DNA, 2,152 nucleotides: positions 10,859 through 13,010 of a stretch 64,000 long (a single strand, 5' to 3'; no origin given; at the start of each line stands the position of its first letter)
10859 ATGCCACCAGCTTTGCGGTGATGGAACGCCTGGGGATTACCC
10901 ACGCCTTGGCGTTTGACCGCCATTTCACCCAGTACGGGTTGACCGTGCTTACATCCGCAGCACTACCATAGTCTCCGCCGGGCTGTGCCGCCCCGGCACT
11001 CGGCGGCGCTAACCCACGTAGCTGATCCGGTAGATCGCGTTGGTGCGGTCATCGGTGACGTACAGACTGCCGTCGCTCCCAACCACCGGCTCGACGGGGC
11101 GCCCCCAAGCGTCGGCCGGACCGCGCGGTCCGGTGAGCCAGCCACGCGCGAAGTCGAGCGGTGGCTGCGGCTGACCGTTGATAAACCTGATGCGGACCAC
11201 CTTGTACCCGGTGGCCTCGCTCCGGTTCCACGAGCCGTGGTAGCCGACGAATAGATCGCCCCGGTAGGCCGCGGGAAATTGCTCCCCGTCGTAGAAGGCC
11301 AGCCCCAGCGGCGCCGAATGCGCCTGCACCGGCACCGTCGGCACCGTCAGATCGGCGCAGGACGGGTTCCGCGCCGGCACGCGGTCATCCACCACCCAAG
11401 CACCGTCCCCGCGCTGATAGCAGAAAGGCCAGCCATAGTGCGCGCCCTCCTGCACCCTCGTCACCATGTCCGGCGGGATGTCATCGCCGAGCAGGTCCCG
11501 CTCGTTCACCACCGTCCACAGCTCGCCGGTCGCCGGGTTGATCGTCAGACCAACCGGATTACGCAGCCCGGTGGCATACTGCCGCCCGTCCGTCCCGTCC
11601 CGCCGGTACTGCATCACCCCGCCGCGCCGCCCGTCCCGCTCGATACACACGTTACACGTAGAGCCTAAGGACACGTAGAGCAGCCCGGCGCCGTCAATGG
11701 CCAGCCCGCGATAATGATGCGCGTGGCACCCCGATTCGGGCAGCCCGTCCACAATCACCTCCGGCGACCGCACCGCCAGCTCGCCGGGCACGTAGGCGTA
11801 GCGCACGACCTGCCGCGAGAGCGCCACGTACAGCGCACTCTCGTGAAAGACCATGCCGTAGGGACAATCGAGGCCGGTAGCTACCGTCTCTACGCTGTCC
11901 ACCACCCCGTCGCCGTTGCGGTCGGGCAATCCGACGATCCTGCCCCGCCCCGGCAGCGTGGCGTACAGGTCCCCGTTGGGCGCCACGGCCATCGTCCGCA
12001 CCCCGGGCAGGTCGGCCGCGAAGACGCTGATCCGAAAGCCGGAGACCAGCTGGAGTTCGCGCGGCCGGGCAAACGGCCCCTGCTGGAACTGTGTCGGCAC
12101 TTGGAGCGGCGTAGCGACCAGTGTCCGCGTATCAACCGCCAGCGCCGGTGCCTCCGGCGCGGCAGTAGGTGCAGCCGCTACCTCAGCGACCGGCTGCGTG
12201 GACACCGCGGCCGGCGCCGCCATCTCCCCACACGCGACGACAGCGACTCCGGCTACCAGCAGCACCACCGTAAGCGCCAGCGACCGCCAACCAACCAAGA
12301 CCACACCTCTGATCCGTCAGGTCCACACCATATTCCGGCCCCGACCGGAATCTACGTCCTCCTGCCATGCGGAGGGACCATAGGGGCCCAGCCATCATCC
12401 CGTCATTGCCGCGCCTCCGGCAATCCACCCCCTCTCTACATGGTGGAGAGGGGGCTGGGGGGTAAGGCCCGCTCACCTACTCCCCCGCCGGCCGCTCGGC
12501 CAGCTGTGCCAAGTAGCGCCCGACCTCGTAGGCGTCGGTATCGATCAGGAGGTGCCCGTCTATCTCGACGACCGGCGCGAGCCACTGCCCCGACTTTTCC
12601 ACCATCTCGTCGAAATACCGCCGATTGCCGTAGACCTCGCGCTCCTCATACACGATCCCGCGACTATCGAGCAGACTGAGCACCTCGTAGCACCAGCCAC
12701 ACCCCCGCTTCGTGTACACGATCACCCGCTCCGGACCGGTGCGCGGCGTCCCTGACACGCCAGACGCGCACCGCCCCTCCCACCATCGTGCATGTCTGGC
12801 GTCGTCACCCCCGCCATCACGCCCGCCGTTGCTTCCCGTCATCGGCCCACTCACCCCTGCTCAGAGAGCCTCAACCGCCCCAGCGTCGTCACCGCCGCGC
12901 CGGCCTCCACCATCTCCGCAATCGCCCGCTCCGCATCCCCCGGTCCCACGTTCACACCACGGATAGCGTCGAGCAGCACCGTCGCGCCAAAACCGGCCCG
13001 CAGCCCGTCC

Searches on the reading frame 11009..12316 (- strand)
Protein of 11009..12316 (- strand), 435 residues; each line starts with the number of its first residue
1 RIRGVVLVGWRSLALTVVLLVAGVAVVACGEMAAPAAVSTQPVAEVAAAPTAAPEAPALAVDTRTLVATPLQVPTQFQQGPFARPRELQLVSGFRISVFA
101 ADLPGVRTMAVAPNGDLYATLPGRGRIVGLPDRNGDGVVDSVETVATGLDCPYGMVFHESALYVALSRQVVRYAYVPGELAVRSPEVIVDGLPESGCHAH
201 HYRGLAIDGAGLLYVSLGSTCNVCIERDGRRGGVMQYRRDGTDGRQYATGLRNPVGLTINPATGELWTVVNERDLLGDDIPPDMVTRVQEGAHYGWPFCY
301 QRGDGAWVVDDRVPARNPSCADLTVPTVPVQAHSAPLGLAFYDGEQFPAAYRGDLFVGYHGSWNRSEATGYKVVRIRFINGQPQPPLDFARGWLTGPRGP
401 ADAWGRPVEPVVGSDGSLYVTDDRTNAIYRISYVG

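Call 73: search_protein_families(library=pfam, proteins=[window:11009-12316:-], max_evalue=0.0001)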
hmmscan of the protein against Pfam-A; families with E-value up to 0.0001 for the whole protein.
window:11009-12316:- (435 aa): 3 families
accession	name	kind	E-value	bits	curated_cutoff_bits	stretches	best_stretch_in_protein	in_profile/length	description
PF07995.17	GSDH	-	1.4e-14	54.6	25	1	180-358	94-276/332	Glucose / Sorbosone dehydrogenase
PF23500.1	DUF7133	-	2.8e-11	43.8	27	1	122-422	56-346/385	Domain of unknown function (DUF7133)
PF22807.2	TrAA12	-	1.6e-06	27.2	30.9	0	248-428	167-375/463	TrAA12-like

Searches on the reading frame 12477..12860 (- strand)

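Call 73: search_protein_families(library=pfam, proteins=[window:12477-12860:-], max_evalue=0.0001)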
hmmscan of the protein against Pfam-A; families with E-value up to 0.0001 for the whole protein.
window:12477-12860:- (127 aa): 2 families
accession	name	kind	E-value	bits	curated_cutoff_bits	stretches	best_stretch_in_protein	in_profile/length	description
PF00462.30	Glutaredoxin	-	3.9e-13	49.8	22.9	1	46-104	1-59/60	Glutaredoxin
PF13417.12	GST_N_3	-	1.4e-06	29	22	1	49-122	2-72/75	Glutathione S-transferase, N-terminal domain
